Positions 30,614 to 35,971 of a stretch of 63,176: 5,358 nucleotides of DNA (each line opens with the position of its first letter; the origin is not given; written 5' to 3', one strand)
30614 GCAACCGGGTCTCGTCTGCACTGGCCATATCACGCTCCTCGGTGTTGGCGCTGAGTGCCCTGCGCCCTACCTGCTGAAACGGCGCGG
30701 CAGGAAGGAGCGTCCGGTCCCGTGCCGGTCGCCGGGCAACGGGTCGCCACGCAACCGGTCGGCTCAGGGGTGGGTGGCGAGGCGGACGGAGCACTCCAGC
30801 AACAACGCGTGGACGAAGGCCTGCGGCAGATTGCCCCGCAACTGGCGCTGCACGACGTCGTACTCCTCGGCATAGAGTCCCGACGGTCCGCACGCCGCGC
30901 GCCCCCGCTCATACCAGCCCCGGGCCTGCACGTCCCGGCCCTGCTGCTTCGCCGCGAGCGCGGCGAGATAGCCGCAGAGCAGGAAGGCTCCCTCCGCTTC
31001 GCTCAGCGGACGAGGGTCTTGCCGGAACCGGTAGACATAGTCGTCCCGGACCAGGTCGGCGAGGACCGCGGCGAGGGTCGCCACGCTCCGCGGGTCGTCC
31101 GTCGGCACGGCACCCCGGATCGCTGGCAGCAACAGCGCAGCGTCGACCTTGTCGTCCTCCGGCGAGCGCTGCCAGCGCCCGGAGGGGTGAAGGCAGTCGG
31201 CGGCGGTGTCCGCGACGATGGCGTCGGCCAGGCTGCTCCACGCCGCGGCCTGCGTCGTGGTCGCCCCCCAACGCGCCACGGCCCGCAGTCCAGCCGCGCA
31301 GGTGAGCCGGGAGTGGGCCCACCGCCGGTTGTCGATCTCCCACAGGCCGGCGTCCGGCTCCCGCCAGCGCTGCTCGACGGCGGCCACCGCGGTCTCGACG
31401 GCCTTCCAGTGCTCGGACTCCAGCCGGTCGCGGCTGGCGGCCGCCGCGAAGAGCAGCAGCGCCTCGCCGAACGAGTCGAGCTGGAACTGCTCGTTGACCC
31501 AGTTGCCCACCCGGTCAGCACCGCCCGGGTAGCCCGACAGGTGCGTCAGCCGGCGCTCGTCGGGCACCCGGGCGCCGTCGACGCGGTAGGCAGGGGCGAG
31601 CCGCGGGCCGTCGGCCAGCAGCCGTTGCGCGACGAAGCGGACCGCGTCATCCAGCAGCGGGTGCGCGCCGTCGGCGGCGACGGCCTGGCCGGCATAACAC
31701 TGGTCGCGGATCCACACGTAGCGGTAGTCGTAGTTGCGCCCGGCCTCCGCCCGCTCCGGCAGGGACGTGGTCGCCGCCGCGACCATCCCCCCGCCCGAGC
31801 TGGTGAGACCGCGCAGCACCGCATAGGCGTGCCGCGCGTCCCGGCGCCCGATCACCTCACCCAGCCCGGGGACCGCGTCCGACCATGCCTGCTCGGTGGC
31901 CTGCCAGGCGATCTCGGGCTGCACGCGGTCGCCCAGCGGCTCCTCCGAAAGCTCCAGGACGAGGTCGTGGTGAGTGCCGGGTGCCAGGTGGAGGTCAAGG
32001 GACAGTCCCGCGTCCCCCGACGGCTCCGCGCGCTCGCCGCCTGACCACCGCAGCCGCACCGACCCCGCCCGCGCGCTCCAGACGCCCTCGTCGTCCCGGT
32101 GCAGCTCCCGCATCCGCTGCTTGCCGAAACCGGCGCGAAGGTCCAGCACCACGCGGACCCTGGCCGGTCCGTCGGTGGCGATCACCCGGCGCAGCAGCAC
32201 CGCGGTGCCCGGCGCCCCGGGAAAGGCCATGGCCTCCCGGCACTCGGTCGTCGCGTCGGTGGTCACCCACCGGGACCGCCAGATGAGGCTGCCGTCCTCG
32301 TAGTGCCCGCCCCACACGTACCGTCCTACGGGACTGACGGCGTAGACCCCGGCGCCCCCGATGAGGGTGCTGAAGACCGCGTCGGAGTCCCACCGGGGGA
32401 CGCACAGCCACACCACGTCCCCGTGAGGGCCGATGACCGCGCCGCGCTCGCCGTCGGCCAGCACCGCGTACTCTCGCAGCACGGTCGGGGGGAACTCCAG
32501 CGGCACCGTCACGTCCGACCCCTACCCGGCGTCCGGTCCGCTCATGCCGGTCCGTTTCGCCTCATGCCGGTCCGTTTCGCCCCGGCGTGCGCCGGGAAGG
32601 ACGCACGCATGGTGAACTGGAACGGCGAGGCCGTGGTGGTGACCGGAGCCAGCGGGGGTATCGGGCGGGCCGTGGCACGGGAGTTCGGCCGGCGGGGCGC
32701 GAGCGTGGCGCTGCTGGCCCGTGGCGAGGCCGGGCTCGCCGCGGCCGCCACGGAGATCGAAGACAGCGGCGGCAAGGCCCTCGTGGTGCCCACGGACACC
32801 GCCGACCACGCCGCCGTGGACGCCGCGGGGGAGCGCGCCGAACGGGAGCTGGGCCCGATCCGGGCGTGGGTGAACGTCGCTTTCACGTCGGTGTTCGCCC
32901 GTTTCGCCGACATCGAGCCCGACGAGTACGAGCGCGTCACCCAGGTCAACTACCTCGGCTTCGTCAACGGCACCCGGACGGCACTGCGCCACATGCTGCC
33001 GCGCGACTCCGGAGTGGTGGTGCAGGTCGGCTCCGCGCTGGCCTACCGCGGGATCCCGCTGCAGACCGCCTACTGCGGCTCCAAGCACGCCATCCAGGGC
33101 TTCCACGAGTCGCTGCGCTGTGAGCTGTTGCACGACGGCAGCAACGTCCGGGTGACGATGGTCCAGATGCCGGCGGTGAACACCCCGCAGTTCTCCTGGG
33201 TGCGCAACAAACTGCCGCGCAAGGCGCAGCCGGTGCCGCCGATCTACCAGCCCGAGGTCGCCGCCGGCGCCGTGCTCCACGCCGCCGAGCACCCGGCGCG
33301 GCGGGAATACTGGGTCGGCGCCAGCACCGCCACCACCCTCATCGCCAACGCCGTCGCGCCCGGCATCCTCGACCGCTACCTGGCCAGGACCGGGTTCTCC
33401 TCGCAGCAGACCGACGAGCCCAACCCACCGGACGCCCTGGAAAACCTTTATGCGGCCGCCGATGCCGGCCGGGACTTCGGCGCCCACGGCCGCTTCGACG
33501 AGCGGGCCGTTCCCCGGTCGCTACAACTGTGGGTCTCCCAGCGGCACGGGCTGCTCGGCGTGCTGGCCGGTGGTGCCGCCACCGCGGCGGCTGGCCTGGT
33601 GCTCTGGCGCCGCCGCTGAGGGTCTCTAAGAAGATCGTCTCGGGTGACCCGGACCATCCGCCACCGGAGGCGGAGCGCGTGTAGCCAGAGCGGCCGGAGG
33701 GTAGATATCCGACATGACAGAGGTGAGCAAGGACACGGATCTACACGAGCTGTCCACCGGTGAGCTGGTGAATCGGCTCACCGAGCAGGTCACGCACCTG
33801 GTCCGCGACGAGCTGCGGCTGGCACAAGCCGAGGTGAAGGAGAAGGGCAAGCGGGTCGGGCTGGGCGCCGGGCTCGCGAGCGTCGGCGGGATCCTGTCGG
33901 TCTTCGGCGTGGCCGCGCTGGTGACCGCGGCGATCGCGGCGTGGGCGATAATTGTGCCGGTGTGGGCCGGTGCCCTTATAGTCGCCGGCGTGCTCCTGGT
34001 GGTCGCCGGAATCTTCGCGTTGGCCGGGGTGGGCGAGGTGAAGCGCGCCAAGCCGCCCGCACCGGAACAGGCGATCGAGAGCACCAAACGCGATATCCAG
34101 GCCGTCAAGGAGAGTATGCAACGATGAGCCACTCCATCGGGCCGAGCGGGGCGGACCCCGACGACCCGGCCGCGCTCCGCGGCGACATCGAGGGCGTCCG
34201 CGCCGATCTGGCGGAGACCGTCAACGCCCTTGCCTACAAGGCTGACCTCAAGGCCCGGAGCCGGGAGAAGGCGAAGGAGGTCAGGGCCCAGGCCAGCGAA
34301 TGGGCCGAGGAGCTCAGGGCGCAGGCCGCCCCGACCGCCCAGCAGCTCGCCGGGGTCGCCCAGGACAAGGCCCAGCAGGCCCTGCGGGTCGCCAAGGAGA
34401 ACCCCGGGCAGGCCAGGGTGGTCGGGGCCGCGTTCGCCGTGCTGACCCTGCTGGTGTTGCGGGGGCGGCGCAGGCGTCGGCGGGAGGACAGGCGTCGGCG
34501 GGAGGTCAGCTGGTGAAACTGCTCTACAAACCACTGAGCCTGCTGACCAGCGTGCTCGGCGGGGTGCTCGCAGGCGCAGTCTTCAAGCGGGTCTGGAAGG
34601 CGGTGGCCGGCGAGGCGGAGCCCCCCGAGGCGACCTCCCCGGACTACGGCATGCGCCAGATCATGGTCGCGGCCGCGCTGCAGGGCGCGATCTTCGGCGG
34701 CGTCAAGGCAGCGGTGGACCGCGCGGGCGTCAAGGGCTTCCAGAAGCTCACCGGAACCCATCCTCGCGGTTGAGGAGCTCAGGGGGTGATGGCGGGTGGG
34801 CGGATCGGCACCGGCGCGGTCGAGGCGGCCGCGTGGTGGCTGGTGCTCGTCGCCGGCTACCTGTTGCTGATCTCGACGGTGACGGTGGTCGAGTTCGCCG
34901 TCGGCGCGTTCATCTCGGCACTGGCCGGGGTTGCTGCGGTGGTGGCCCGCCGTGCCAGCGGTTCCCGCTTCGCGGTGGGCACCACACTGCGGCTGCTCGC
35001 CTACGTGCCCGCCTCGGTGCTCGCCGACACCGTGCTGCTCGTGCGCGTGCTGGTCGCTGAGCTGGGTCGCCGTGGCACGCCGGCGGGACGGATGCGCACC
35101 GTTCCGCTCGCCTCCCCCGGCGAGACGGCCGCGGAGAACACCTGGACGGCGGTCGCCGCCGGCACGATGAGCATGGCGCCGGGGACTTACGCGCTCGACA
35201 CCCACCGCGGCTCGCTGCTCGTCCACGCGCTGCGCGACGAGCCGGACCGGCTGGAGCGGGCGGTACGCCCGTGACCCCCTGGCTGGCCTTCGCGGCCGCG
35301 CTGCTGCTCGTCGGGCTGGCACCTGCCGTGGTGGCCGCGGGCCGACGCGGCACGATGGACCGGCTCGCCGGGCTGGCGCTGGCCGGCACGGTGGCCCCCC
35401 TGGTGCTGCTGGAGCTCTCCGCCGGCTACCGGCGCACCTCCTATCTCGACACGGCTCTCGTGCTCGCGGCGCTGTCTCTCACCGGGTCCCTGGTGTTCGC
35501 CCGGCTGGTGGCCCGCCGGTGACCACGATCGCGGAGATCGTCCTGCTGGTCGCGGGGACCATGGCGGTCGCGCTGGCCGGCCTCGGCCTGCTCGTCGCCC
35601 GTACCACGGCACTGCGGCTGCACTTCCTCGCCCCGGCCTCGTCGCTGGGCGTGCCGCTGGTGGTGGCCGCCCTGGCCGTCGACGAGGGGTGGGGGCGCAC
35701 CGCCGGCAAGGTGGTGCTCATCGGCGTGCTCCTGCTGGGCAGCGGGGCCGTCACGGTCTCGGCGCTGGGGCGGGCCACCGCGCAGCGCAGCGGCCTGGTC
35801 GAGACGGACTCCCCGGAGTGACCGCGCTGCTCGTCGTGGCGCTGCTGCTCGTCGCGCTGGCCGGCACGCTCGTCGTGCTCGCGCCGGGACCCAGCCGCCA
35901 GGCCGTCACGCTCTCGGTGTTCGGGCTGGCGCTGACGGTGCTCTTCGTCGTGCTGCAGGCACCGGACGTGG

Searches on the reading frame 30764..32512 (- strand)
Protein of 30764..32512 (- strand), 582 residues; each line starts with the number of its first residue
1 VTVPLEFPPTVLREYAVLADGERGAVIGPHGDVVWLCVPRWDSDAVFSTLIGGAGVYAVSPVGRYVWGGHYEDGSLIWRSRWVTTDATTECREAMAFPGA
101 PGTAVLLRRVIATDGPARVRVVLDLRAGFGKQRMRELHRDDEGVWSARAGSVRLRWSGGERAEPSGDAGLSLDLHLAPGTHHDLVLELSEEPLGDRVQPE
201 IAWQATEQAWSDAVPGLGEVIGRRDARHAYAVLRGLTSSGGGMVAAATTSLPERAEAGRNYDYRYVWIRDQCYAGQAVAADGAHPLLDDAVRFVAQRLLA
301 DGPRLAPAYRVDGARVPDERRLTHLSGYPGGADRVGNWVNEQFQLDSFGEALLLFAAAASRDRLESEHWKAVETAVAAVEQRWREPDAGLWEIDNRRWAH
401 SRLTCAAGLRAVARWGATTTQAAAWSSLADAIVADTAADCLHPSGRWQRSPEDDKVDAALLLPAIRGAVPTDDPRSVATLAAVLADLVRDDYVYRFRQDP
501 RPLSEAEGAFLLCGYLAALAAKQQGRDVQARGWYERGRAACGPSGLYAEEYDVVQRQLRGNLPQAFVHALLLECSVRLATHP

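Call 25: search_protein_families(library=pfam, proteins=[window:30764-32512:-], max_evalue=0.001)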
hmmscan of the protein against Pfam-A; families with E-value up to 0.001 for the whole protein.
window:30764-32512:- (582 aa): 2 families
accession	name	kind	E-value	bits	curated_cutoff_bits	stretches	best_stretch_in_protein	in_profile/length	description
PF00723.27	Glyco_hydro_15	-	3.1e-50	171.8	22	1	240-575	23-426/427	Glycosyl hydrolases family 15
PF19291.4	TREH_N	-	2.8e-13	50.1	23.1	1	14-143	17-141/211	Trehalase-like, N-terminal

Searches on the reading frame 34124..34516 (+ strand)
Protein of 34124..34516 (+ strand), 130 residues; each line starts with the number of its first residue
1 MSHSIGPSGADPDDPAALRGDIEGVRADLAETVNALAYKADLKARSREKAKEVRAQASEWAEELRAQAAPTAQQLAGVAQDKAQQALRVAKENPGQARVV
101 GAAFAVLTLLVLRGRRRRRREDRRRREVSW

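Call 25: search_protein_families(library=pfam, proteins=[window:34124-34516:+], max_evalue=0.001)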
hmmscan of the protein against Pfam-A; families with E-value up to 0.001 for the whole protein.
window:34124-34516:+ (130 aa): 1 family
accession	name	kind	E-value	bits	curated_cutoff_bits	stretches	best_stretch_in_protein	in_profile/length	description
PF12277.13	DUF3618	-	4.1e-11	43.4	24.9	1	12-57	1-46/47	Protein of unknown function (DUF3618)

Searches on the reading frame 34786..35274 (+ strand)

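Call 25: search_protein_families(library=pfam, proteins=[window:34786-35274:+], max_evalue=0.001)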
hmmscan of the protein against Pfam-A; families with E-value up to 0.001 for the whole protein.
window:34786-35274:+ (162 aa): 1 family
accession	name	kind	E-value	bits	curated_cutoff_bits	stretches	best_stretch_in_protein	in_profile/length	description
PF01899.21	MNHE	-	7.9e-07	29.4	27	1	19-155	2-129/145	Na+/H+ ion antiporter subunit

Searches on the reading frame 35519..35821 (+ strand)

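Call 25: search_protein_families(library=pfam, proteins=[window:35519-35821:+], max_evalue=0.001)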
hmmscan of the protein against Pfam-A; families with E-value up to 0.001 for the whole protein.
window:35519-35821:+ (100 aa): 1 family
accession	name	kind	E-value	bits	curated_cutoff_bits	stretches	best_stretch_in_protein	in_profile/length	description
PF03334.19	PhaG_MnhG_YufB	-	5.6e-10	39.8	23.4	1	9-86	1-78/80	Na+/H+ antiporter subunit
